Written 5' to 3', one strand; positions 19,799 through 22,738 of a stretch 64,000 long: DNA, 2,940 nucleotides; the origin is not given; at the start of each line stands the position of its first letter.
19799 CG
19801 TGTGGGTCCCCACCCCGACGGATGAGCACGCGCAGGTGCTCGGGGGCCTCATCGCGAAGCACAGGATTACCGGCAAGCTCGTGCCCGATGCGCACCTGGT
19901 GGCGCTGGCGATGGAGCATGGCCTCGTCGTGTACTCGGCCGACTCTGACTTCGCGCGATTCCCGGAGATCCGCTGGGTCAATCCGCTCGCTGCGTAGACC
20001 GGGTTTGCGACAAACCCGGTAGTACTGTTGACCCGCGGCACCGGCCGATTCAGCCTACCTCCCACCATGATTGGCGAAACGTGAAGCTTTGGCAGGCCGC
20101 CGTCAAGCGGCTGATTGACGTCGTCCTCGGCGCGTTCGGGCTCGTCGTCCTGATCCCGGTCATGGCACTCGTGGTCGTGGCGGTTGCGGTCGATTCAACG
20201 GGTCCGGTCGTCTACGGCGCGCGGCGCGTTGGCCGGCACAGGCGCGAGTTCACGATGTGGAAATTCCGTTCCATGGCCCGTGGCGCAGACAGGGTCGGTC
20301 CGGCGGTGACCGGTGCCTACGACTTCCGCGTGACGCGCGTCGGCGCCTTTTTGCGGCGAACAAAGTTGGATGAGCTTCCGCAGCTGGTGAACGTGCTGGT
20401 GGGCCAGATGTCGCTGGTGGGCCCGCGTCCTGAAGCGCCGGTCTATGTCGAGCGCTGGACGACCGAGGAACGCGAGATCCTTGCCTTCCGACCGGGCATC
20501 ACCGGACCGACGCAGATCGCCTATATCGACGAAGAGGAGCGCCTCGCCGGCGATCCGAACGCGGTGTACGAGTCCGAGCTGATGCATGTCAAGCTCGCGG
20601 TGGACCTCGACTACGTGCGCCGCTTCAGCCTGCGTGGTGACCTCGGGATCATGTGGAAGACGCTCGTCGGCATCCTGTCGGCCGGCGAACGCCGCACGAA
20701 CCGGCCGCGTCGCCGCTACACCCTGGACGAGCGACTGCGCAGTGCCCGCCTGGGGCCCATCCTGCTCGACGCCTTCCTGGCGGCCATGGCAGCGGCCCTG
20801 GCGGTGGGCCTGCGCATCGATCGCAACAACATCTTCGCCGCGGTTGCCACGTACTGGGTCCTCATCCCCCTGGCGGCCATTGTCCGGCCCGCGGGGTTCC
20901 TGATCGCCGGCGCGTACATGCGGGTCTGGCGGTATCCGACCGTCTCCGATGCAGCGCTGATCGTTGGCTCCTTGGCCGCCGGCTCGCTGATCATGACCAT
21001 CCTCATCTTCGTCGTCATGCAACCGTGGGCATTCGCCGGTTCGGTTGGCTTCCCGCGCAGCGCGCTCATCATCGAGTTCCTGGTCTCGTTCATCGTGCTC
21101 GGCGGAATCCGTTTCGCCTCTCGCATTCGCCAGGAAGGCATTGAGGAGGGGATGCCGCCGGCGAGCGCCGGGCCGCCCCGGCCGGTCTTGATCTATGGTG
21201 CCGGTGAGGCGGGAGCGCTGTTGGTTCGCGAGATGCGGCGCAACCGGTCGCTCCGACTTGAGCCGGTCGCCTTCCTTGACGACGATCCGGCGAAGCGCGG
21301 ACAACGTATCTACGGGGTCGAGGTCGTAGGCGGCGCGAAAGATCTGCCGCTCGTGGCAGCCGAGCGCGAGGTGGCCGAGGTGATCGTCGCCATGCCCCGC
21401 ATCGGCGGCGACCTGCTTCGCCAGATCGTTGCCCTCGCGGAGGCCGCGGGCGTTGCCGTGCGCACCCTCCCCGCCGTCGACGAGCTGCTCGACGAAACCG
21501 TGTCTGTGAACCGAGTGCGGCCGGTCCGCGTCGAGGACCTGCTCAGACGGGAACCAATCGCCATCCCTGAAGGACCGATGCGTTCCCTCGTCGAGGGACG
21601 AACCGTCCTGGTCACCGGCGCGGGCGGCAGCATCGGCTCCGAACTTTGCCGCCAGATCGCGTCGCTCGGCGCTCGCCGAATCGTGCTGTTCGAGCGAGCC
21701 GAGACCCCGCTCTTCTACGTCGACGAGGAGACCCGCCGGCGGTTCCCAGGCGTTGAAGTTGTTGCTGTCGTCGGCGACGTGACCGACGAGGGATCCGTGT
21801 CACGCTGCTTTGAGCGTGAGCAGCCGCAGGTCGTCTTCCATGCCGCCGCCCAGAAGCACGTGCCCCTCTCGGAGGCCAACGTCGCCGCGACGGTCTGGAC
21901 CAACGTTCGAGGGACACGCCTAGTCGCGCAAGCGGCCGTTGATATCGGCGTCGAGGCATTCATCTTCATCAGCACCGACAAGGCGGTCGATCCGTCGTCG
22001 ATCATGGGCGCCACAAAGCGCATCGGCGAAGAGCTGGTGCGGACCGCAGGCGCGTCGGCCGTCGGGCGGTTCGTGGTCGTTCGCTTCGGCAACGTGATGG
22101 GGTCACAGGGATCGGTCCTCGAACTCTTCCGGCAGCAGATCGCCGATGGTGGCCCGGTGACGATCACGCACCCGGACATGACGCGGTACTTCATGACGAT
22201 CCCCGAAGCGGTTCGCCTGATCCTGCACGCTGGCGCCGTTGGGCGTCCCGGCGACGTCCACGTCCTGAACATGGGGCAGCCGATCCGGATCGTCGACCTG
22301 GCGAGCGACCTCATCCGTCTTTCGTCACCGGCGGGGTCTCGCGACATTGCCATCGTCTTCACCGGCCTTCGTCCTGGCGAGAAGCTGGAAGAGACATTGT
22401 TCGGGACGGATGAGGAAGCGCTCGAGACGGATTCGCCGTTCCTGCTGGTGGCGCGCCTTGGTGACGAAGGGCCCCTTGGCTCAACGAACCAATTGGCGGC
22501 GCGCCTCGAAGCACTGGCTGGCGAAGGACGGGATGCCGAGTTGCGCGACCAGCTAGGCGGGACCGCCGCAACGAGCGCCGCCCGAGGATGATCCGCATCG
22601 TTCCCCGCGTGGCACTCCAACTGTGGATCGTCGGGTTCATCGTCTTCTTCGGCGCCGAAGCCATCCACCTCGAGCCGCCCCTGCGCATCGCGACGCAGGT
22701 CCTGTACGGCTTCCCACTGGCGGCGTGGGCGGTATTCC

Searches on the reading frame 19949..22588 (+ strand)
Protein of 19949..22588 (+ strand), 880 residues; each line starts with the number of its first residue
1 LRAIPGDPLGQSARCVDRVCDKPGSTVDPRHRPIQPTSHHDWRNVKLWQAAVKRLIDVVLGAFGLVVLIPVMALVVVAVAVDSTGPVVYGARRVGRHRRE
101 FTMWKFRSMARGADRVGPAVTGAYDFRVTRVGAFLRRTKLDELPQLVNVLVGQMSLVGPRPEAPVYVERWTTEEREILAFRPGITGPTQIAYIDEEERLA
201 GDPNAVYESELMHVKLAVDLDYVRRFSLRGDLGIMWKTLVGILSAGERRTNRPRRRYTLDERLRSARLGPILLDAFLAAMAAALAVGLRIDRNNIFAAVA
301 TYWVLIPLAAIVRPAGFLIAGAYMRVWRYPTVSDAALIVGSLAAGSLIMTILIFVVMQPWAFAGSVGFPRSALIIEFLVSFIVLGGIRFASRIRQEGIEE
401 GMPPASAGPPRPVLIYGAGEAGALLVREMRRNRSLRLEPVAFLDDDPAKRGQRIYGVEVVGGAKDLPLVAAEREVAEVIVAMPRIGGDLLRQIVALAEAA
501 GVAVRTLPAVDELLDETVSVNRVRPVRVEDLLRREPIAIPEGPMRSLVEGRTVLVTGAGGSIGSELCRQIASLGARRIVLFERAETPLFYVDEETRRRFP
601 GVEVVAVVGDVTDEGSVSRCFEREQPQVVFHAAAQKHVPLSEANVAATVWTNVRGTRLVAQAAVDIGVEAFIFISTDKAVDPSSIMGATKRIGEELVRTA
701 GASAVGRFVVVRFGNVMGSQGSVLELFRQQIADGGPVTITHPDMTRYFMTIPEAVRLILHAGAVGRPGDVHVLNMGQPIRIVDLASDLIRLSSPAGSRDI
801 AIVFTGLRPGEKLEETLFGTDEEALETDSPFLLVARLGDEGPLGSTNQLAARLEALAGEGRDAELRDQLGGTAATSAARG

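Call 9: search_protein_families(library=pfam, proteins=[window:19949-22588:+], max_evalue=0.01)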
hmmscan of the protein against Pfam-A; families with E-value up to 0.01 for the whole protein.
window:19949-22588:+ (880 aa): 12 families
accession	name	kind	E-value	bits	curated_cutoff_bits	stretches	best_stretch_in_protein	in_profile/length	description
PF02719.21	Polysacc_synt_2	-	1.1e-102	343.6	20.2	1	553-830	1-286/293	Polysaccharide biosynthesis protein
PF02397.22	Bac_transf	-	2.2e-55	187.4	27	1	53-243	1-178/179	Bacterial sugar transferase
PF01370.27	Epimerase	-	5.1e-27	95.3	20.9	1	553-768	1-231/240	NAD dependent epimerase/dehydratase family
PF04321.23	RmlD_sub_bind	-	8.5e-17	61.6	27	1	552-722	2-157/287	RmlD substrate binding domain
PF16363.11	GDP_Man_Dehyd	-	2.6e-14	53.9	27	1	554-677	1-130/332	GDP-mannose 4,6 dehydratase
PF13727.12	CoA_binding_3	-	6.3e-12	46.3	25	1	345-508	23-175/175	CoA-binding domain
PF01073.25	3Beta_HSD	-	3.1e-11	43.3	22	1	554-684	1-124/280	3-beta hydroxysteroid dehydrogenase/isomerase family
PF08659.16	KR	-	4e-10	40.4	22.6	1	552-676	2-136/180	KR domain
PF00106.31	adh_short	-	4.6e-08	33.2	26.6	1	552-624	2-71/195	short chain dehydrogenase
PF07993.18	NAD_binding_4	-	4.7e-06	26.4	20.1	1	556-681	2-141/258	Male sterility protein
PF13460.12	NAD_binding_10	-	2.5e-05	24.6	27.2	1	557-682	1-104/184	NAD(P)H-binding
PF05368.20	NmrA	-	0.00022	21.4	27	1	551-742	3-179/298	NmrA-like family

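Call 46: search_protein_families(library=ncbifam, proteins=[window:19949-22588:+], max_evalue=0.00001)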
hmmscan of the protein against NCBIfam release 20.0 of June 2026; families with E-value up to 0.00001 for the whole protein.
window:19949-22588:+ (880 aa): 38 families (the best 25 are shown)
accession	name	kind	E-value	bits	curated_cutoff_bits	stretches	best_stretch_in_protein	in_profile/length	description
TIGR03025.1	EPS_sugtrans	subfamily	1.4e-87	294.8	295.55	2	43-243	248-439/445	exopolysaccharide biosynthesis polyprenyl glycosylphosphotransferase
TIGR03023.1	WcaJ_sugtrans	equivalog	1.3e-75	255.5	410.75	2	46-243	256-447/453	undecaprenyl-phosphate glucose phosphotransferase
TIGR03022.1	WbaP_sugtrans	subfamily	1.6e-52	179.3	403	3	125-240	346-447/456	undecaprenyl-phosphate galactose phosphotransferase WbaP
TIGR03589.1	PseB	equivalog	1.9e-48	165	407.75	1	549-824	3-268/324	UDP-N-acetylglucosamine 4,6-dehydratase (inverting)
TIGR03013.1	EpsB_2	subfamily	2.7e-48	165.1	393.35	1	49-241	251-435/443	TIGR03013 family XrtA/PEP-CTERM system glycosyltransferase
NF050817.1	PolSacchBiosHfsE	equivalog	1.9e-38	132.4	750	1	48-243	267-460/467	polysaccharide biosynthesis protein HfsE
NF041877.1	EPS_EpsZ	equivalog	1.3e-37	129.6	800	1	44-242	257-452/459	exopolysaccharide biosynthesis polyisoprenyl-phosphate hexose-1-phosphate transferase EpsZ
TIGR04130.1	FnlA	equivalog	2e-37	128.9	730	1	549-822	3-269/337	UDP-N-acetylglucosamine 4,6-dehydratase/5-epimerase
NF052601.1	undeca_RfbP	equivalog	3e-36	124.9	330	1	38-243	30-236/244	undecaprenyl-phosphate galactose phosphotransferase family protein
NF007518.0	PRK10124.1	equivalog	2.1e-35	122.4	684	1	51-239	272-454/464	undecaprenyl-phosphate glucose phosphotransferase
NF011751.0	PRK15204.1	equivalog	2.2e-24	85.9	907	1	51-240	278-467/476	undecaprenyl-phosphate galactose phosphotransferase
NF045514.1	glycotran_HepC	equivalog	2.3e-20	72.9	140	1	42-161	106-211/220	heterocyst development glycosyltransferase HepC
TIGR01179.1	galE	equivalog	2.1e-14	53.1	262.3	1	553-720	2-180/332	UDP-glucose 4-epimerase GalE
TIGR01214.1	rmlD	equivalog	3e-14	52.8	224.05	1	552-722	1-156/285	dTDP-4-dehydrorhamnose reductase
TIGR04180.1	EDH_00030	hypoth_equivalog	8.5e-13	48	475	1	553-678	1-123/297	NAD-dependent 4,6-dehydratase LegB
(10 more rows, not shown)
